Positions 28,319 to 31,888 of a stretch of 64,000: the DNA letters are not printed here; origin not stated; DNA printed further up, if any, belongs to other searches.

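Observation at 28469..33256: Two-gene candidate anti-phage module: DEAH helicase with an Mrr-like nuclease core plus a TPR-HEPN partner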

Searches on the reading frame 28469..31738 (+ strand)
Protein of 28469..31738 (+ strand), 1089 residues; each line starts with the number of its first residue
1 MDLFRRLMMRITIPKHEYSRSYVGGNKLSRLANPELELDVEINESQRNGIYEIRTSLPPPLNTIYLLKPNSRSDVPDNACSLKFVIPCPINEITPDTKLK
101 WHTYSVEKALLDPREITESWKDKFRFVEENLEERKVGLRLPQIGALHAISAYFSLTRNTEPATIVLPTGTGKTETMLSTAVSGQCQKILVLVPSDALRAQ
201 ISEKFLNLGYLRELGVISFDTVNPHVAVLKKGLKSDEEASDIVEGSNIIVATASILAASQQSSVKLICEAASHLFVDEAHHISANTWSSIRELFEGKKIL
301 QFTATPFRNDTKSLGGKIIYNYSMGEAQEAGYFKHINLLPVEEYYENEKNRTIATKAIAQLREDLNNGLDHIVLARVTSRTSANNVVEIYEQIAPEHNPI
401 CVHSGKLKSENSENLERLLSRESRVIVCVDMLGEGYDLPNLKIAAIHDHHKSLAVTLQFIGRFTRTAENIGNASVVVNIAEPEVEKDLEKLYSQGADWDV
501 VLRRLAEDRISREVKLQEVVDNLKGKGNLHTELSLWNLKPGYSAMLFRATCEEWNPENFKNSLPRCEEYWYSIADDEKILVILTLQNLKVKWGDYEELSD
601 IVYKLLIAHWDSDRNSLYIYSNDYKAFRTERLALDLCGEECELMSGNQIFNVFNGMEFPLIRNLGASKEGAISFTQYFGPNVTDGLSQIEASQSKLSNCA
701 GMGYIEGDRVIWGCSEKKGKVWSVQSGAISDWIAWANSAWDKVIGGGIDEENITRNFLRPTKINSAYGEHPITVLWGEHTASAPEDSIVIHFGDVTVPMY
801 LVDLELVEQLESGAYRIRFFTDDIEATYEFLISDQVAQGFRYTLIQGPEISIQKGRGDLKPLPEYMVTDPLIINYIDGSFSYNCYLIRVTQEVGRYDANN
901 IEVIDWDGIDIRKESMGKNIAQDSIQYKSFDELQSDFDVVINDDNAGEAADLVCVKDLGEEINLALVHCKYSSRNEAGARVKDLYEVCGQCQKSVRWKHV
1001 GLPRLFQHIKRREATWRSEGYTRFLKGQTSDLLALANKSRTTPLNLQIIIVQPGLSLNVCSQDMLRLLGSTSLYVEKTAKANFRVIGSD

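Call 3: search_protein_families(library=pfam, proteins=[window:28469-31738:+], max_evalue=0.1)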
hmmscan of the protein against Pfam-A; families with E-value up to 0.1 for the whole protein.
window:28469-31738:+ (1089 aa): 4 families
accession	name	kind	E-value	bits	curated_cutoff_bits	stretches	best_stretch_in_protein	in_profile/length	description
PF04851.21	ResIII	-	4.5e-22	79.1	22.5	1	137-308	3-164/164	Type III restriction enzyme, res subunit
PF00270.35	DEAD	-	9e-14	52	26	1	158-309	13-163/167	DEAD/DEAH box helicase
PF00271.37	Helicase_C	-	5.8e-09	36.6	23.5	1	375-466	20-109/110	Helicase conserved C-terminal domain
PF18766.7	SWI2_SNF2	-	9.2e-08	32.4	26.7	1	162-343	21-195/221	SWI2/SNF2 ATPase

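Call 4: search_protein_families(library=padloc, proteins=[window:28469-31738:+], max_evalue=0.1)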
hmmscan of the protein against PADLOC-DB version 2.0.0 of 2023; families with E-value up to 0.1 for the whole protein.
window:28469-31738:+ (1089 aa): 19 families
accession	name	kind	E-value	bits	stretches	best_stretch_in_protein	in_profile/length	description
PDLC02707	PbeA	-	3.7e-12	43.6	2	154-322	263-428/672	PbeA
PDLC02706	PbeA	-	2.5e-09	34.3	1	148-309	274-434/722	PbeA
PDLC02704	PbeA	-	2.2e-08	31.1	1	149-327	260-446/682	PbeA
PDLC03597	REase_MTase_IIG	-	8.9e-07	24.8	1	129-201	160-233/1646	Type IIG restriction enzyme-methyltransferase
PDLC03659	mREase_IV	-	1.7e-06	24.2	1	254-312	319-377/945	Type IV methyl-directed restriction enzyme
PDLC01252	Cas3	-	9e-06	23.3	1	164-484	4-306/324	CAS-I; effector_G3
PDLC03960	SngC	-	1.1e-05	22.5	1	339-490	227-385/720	-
PDLC01439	typeIV_DinG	-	2.8e-05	21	1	160-207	35-79/575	CAS-IV-A; associated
PDLC03658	mREase_IV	-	7.7e-05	18.6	1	254-322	318-387/953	Type IV methyl-directed restriction enzyme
PDLC01323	Cas3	-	0.002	15.9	1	164-431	17-271/294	CAS-I-D; effector_G3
PDLC03051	REase_MTase_I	-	0.0037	12.4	1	421-501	555-634/1591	Type I restriction enzyme-methyltransferase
PDLC03047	REase_I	-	0.0059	12.3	0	422-470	659-707/1107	Type I restriction enzyme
PDLC01762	Cas3b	-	0.0092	12.6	1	161-200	242-281/692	-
PDLC03928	PsyrT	-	0.0094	12.3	1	404-496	272-360/689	-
PDLC00938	Cas3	-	0.0096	13.2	1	164-482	4-334/358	CRISPR-associated helicase Cas3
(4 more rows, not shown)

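Call 5: search_protein_families(library=ncbifam, proteins=[window:28469-31738:+], max_evalue=0.1)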
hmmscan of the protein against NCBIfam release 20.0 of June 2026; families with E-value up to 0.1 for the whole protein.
window:28469-31738:+ (1089 aa): 19 families
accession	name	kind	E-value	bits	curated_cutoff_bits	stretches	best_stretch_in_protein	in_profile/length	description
NF053632.1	heli_RadD_YejH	equivalog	5.6e-11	41.4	720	2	138-311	3-156/573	DNA repair helicase RadD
TIGR04095.1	dnd_restrict_1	equivalog_domain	1.6e-09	37.3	600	1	158-349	23-219/451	DNA phosphorothioation system restriction enzyme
NF046051.1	restrict_EcoAI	equivalog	7.2e-06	24.7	550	1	157-333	175-343/768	EcoAI/FtnUII family type I restriction enzme subunit R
NF008744.0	PRK11776.1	equivalog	1.1e-05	24.2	524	1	185-501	72-370/460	ATP-dependent RNA helicase DbpA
TIGR00580.2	mfd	equivalog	3.7e-05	22.3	800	1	169-467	464-740/907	transcription-repair coupling factor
NF003673.1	PRK05298.1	equivalog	4.8e-05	21.9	743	1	382-467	455-543/653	excinuclease ABC subunit UvrB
NF008521.0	PRK11448.1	equivalog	9.3e-05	20.6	729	0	127-205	399-483/1123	type I restriction-modification system endonuclease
TIGR00595.1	priA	equivalog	0.0001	21.1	230.35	1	168-373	6-206/509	replication restart helicase PriA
TIGR00631.1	uvrb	equivalog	0.00016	20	750.1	1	402-468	473-544/658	excinuclease ABC subunit UvrB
NF010337.0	PRK13766.1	equivalog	0.00016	19.9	610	1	162-285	33-147/781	Hef nuclease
NF008169.0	PRK10917.2-3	equivalog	0.00017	20.3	555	1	142-324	234-396/610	ATP-dependent DNA helicase RecG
NF008394.0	PRK11192.1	equivalog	0.00029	19.8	507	1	167-477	48-351/441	ATP-dependent RNA helicase SrmB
TIGR00643.1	recG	equivalog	0.0024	16.6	659.4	1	169-469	266-556/629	ATP-dependent DNA helicase RecG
NF041063.1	DpdF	equivalog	0.024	13.2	550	1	159-208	158-209/813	protein DpdF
NF004072.0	PRK05580.2-4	equivalog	0.027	12.7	1030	0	155-207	133-187/648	primosomal protein N'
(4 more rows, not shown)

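Call 11: search_solved_structures(query=window:28469-31738:+, max_evalue=0.01)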
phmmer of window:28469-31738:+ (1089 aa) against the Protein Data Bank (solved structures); distinct sequences matched with E-value up to 0.01: 14.
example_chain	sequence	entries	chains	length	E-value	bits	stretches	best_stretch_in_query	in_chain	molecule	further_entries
6p4f_A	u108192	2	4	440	3.3e-06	28.1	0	189-327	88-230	DNA-dependent ATPase XPBII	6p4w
5tnu_A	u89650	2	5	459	4e-06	27.8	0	189-327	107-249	DNA-dependent ATPase XPBII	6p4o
7clg_A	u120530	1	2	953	0.0012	19.6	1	257-475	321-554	Putative helicase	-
5sup_A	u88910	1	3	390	0.0025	18.5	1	337-490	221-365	ATP-dependent RNA helicase SUB2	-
7apx_F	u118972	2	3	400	0.0026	18.5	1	337-490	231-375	ATP-dependent RNA helicase SUB2 | EM14S01-3B_G0007820.mRNA.1.CDS.1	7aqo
8u8e_D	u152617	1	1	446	0.0034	18.1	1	337-489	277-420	RNA helicase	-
8u8d_D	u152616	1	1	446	0.0034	18.1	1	337-489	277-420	RNA helicase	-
5suq_A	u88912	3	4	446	0.0034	18.1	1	337-489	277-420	ATP-dependent RNA helicase SUB2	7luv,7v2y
6jde_B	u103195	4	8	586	0.0035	18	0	155-468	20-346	Putative DNA repair helicase RadD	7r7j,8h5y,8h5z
4ljy_A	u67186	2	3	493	0.0043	17.7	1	400-468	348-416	Pre-mRNA-processing ATP-dependent RNA helicase PRP5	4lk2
6p66_A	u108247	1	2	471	0.0073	17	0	163-205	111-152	DNA repair protein RAD25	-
2fwr_A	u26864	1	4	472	0.0074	17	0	163-205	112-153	DNA repair protein RAD25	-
7oqb_p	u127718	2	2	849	0.0091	16.7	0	400-468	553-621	Pre-mRNA-processing ATP-dependent RNA helicase PRP5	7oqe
4d25_A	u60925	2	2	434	0.0092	16.7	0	226-478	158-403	BMVLG PROTEIN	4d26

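Call 13: search_protein_families(library=phrogs, proteins=[window:28469-31738:+], max_evalue=0.01)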
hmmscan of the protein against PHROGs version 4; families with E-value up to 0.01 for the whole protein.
window:28469-31738:+ (1089 aa): 3 families
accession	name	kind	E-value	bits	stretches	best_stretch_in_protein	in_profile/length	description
phrog_16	-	DNA, RNA and nucleotide metabolism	1.1e-38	134.1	1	126-558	261-641/986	DNA helicase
phrog_9690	-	DNA, RNA and nucleotide metabolism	8.3e-06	26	1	355-470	145-260/306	DNA helicase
phrog_16694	-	unknown function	0.00018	20.6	0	424-509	618-705/1010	-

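Call 15: find_homologous_proteins(query=window:28469-31738:+, max_evalue=0.00001)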
Query window:28469-31738:+ (1089 aa): 6956 proteins with E <= 0.00001 among 8000 candidates; the best 120 are listed.
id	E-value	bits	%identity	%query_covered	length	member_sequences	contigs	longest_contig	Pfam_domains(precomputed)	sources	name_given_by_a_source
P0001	0.0e+0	1848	72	99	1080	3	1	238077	PF00270.36,PF18766.8,PF00271.38,PF04851.22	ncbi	-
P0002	0.0e+0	1432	56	100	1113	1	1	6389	PF00270.36,PF00271.38,PF04851.22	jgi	jgi:superfamily II DNA or RNA helicase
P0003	0.0e+0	1407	56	100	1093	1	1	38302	PF00270.36,PF18766.8,PF00271.38,PF04851.22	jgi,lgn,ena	-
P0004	0.0e+0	1382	55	99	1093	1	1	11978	PF00270.36,PF00271.38,PF04851.22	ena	-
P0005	0.0e+0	1382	54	99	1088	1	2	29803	PF00270.36,PF00271.38,PF04851.22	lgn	-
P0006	0.0e+0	1380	54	100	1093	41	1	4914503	PF00270.36,PF18766.8,PF00271.38,PF04851.22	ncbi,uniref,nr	ncbi:DEAD/DEAH box helicase [Ketobacter alkanivorans]|uniref:Type III restriction endonuclease subun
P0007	0.0e+0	1379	55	99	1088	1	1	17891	PF00270.36,PF00271.38,PF04851.22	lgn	-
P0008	0.0e+0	1375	53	100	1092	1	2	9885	PF00270.36,PF00271.38,PF04851.22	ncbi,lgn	-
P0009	0.0e+0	1373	55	100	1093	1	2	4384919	PF00270.36,PF18766.8,PF00271.38,PF04851.22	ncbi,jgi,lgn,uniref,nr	ncbi:DEAD/DEAH box helicase [Methylomicrobium lacus]|uniref:DEAD/DEAH box helicase n=1 Tax=Methylomi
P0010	0.0e+0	1373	53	100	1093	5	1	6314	PF00270.36,PF00271.38,PF04851.22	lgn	-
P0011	0.0e+0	1373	55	100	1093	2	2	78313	PF00270.36,PF00271.38,PF04851.22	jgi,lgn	jgi:superfamily II DNA or RNA helicase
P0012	0.0e+0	1372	55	99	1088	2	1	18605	PF00270.36,PF00271.38,PF04851.22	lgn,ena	-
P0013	0.0e+0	1371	54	100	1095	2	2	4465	PF00270.36,PF00271.38,PF04851.22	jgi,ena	jgi:superfamily II DNA or RNA helicase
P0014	0.0e+0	1367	55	100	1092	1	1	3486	PF00270.36,PF00271.38,PF04851.22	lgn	-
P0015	0.0e+0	1367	54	100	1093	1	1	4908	PF00270.36,PF00271.38,PF04851.22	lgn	-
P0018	0.0e+0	1364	55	99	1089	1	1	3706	PF00270.36,PF00271.38,PF04851.22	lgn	-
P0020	0.0e+0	1364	54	100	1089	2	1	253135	PF00270.36,PF00271.38,PF04851.22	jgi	-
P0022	0.0e+0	1363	54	100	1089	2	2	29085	PF00270.36,PF00271.38,PF04851.22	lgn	-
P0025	0.0e+0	1361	53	99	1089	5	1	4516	PF00270.36,PF00271.38,PF04851.22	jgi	-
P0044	0.0e+0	1349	53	100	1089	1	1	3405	PF00270.36,PF00271.38,PF04851.22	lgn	-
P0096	0.0e+0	1266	51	99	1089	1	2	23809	PF00270.36,PF00271.38,PF04851.22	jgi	jgi:superfamily II DNA or RNA helicase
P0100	0.0e+0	1256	52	99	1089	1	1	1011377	PF00270.36,PF00271.38,PF04851.22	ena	-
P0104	0.0e+0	1250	51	100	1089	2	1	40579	PF00270.36,PF00271.38,PF04851.22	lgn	-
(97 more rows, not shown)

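Call 56: search_dna_similar(query=window:28469-31735:+, collection=plasmids, mode=protein, max_rows=15, max_evalue=1e-30)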
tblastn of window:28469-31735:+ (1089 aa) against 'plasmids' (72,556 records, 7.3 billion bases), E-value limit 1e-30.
Records with a match: 72; places in all: 76; records where one place covers at least 80% of the query: 52.
Best place of each record, by identity: <60% 72.
By first word of the organism name: Klebsiella 10; Acinetobacter 6; Rhizobium 6; Agrobacterium 4; Bacillus 4; Streptomyces 4; Bradyrhizobium 3; Sulfitobacter 3; Halorussus 3; Pseudomonas 3; and 23 more.
By predicted mobility (MOB-suite, as given by PLSDB): non-mobilizable 29; conjugative 25; mobilizable 18.
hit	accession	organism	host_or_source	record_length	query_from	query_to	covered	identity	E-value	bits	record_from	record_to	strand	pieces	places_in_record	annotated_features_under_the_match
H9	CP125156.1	Klebsiella pneumoniae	-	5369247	1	1088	100%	52.7%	0e+0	1231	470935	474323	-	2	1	hypothetical protein | DEAD/DEAH box helicase family protein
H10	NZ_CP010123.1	Escherichia coli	cow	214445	1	1088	100%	52.2%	0e+0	1224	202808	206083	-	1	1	DEAD/DEAH box helicase family protein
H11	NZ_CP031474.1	Vibrio coralliilyticus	Oyster larvae,Bacterium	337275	11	1089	99%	50.0%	0e+0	1136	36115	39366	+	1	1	DEAD/DEAH box helicase family protein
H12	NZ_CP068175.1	Acinetobacter ursingii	-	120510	8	1085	99%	47.1%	0e+0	1053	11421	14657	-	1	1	DEAD/DEAH box helicase family protein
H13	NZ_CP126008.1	Bradyrhizobium elkanii USDA 94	Glycine max,soybean,root nodule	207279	11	1086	99%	45.9%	0e+0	1001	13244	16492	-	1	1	DEAD/DEAH box helicase family protein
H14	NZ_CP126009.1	Bradyrhizobium elkanii USDA 94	Glycine max,soybean,root nodule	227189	11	1086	99%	45.9%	0e+0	1001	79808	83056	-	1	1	DEAD/DEAH box helicase family protein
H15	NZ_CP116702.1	Agrobacterium tumefaciens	Yarrow,cell culture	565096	1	1088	100%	44.9%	0e+0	974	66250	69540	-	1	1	DEAD/DEAH box helicase family protein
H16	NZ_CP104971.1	Phyllobacterium zundukense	Vicia costata,cell culture,root nodule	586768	3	1086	100%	44.5%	0e+0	975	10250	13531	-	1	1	DEAD/DEAH box helicase family protein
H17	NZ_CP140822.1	Rhizobium johnstonii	Trifolium pratense,whole organism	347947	1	1088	100%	44.1%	0e+0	962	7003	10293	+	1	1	DEAD/DEAH box helicase family protein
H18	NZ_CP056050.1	Agrobacterium vitis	Vitis vinifera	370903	23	1088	98%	44.2%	0e+0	950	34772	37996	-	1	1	DEAD/DEAH box helicase family protein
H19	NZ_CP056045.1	Agrobacterium vitis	Vitis vinifera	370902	23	1088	98%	44.2%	0e+0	950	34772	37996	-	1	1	DEAD/DEAH box helicase family protein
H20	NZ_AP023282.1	Agrobacterium vitis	Vitis vinifera,grapevine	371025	23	1088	98%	44.2%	0e+0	950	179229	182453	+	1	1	DEAD/DEAH box helicase family protein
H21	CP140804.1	Rhizobium johnstonii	Trifolium pratense,whole organism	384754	113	1088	89%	47.1%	0e+0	948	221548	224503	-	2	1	DEAD/DEAH box helicase family protein (x2) | hypothetical protein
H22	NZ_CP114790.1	Roseibium sp. Sym1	Symbiodiniaceae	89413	1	1086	100%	41.9%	0e+0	915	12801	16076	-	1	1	DEAD/DEAH box helicase family protein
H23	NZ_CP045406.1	Roseovarius sp. THAF9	pure culture,Surface of a polyethylene ...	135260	1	1089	100%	33.4%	0e+0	614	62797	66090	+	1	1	DEAD/DEAH box helicase family protein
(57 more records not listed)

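Call 58: get_annotated_region(hit=H11, flank=7000)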
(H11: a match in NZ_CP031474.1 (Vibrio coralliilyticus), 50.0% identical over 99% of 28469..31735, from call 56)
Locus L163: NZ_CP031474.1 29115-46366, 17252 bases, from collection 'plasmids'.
description: Vibrio coralliilyticus strain RE22 plasmid p337, complete sequence
organism: Vibrio coralliilyticus (NCBI taxid 190893)
taxonomy: Bacteria; Pseudomonadota; Gammaproteobacteria; Vibrionales; Vibrionaceae; Vibrio; Vibrio coralliilyticus
host: -; source: Oyster larvae,Bacterium; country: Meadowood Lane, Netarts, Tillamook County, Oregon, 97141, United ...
typing (MOB-suite, as given by PLSDB): mobilizable; replicon rep_cluster_564; relaxase MOBF
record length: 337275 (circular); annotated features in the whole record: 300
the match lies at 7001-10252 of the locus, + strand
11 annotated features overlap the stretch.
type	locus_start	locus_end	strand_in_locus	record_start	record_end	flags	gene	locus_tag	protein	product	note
CDS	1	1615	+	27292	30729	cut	-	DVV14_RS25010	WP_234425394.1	DEAD/DEAH box helicase family protein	-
CDS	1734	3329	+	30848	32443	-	-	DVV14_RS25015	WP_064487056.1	class I SAM-dependent DNA methyltransferase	-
CDS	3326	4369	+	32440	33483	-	-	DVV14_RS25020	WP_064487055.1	restriction endonuclease subunit S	GO:0006304 - DNA modification [Evidence IEA]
CDS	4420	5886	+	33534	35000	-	-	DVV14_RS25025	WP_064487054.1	DUF3696 domain-containing protein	-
CDS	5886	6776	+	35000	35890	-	-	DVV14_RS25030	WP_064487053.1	hypothetical protein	-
CDS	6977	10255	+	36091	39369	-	-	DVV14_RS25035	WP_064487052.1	DEAD/DEAH box helicase family protein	-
CDS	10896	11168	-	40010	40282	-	-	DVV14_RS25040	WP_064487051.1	helix-turn-helix transcriptional regulator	-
CDS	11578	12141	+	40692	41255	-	-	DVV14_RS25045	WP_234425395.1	hypothetical protein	-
CDS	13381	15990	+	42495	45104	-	-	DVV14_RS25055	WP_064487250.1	hypothetical protein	-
CDS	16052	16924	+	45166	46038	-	-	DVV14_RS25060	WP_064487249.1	hypothetical protein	-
CDS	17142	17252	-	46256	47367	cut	-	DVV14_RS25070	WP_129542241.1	IS3 family transposase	-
